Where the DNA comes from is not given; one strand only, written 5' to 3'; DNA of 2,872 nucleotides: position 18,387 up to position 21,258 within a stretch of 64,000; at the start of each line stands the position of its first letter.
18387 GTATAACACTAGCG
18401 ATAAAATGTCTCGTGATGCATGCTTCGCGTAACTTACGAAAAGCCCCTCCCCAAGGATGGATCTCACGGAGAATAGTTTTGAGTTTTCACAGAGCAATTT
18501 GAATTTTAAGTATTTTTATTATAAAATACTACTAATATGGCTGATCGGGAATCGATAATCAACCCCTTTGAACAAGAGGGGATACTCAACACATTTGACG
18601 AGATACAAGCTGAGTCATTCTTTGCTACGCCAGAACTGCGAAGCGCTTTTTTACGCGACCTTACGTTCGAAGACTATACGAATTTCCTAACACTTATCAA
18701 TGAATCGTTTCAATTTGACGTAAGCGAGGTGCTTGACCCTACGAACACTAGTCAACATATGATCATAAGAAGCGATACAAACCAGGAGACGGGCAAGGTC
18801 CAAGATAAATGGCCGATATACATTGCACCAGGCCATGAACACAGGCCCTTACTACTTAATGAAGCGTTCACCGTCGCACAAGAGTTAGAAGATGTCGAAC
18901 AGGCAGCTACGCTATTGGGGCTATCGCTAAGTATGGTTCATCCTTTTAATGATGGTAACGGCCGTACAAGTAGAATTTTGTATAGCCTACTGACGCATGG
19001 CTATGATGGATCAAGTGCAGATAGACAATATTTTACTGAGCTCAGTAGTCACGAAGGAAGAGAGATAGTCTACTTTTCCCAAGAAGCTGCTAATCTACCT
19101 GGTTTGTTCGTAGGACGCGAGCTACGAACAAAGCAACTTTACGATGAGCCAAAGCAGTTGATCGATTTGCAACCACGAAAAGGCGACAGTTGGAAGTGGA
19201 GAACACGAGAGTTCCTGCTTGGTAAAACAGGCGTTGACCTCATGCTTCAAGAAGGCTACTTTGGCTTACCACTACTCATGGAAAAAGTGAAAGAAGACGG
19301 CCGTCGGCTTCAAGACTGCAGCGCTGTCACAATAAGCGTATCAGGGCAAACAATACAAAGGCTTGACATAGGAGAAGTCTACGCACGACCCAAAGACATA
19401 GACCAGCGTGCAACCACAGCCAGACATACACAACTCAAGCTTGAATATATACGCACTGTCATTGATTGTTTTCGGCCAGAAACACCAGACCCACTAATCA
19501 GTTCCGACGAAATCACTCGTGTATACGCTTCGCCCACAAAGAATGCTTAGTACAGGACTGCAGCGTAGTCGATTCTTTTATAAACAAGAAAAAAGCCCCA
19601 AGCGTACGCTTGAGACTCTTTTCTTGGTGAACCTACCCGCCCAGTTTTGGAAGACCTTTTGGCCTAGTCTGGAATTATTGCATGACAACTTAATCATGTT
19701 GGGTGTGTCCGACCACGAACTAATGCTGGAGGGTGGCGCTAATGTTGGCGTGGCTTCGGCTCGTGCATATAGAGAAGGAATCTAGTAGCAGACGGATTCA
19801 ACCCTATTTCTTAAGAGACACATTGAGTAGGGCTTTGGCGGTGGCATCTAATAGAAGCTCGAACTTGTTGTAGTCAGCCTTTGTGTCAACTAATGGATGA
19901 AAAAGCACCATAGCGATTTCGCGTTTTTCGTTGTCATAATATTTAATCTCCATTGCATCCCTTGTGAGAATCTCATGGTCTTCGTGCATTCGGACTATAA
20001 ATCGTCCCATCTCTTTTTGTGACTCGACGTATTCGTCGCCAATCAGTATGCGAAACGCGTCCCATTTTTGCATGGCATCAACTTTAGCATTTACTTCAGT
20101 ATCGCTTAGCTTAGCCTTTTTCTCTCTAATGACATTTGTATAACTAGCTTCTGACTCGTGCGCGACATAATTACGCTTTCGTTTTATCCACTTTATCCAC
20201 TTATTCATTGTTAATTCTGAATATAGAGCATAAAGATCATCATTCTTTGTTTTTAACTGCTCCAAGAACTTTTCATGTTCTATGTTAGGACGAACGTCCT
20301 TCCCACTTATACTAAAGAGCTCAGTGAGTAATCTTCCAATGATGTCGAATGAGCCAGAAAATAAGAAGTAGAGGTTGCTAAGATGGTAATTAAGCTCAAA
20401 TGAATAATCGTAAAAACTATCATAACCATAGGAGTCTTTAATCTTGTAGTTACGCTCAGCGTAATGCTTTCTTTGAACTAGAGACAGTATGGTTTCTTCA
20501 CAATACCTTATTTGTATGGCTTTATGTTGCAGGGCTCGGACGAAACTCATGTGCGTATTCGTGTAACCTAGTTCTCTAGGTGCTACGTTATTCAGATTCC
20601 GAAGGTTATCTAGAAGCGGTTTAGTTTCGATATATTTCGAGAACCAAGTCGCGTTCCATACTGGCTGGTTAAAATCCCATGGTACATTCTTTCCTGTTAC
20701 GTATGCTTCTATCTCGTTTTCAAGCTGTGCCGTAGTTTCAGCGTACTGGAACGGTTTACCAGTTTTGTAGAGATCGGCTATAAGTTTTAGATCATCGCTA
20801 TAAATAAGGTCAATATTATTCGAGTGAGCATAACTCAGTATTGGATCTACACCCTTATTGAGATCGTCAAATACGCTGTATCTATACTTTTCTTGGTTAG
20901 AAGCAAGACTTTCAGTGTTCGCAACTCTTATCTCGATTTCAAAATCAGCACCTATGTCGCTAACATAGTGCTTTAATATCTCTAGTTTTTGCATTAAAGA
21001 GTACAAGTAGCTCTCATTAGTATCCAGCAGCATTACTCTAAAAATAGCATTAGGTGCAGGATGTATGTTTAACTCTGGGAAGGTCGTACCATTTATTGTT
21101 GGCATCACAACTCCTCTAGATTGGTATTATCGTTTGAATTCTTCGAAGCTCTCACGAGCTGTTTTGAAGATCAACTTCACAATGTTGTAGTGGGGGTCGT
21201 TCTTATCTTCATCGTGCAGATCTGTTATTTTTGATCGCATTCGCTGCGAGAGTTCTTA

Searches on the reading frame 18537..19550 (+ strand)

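Call 80: search_protein_families(library=pfam, proteins=[window:18537-19550:+], max_evalue=0.001)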
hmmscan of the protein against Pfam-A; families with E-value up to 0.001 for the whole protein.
window:18537-19550:+ (337 aa): 1 family
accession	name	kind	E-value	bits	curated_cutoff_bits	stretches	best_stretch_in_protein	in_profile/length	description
PF02661.23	Fic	-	5.6e-08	33.9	24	1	95-151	34-91/93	Fic/DOC family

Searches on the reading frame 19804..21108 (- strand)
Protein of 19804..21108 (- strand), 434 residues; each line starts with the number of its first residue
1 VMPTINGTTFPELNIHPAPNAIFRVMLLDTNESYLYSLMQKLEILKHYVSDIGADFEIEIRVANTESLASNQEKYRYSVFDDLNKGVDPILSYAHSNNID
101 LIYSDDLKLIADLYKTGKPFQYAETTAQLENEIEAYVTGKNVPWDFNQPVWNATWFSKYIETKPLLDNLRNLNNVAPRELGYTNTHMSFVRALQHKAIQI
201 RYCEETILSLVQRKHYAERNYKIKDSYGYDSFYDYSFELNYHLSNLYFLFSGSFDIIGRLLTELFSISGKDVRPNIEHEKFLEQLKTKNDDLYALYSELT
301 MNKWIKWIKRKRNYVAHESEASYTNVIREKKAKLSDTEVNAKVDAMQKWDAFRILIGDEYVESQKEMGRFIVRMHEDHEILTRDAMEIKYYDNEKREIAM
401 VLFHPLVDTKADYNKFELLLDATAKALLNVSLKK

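Call 80: search_protein_families(library=pfam, proteins=[window:19804-21108:-], max_evalue=0.001)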
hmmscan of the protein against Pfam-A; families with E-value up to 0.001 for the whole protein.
window:19804-21108:- (434 aa): 1 family
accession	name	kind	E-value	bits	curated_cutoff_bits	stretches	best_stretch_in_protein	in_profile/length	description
PF18730.6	HEPN_Cthe2314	-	2.9e-07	31.1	27.1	1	234-333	41-139/174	Cthe_2314-like HEPN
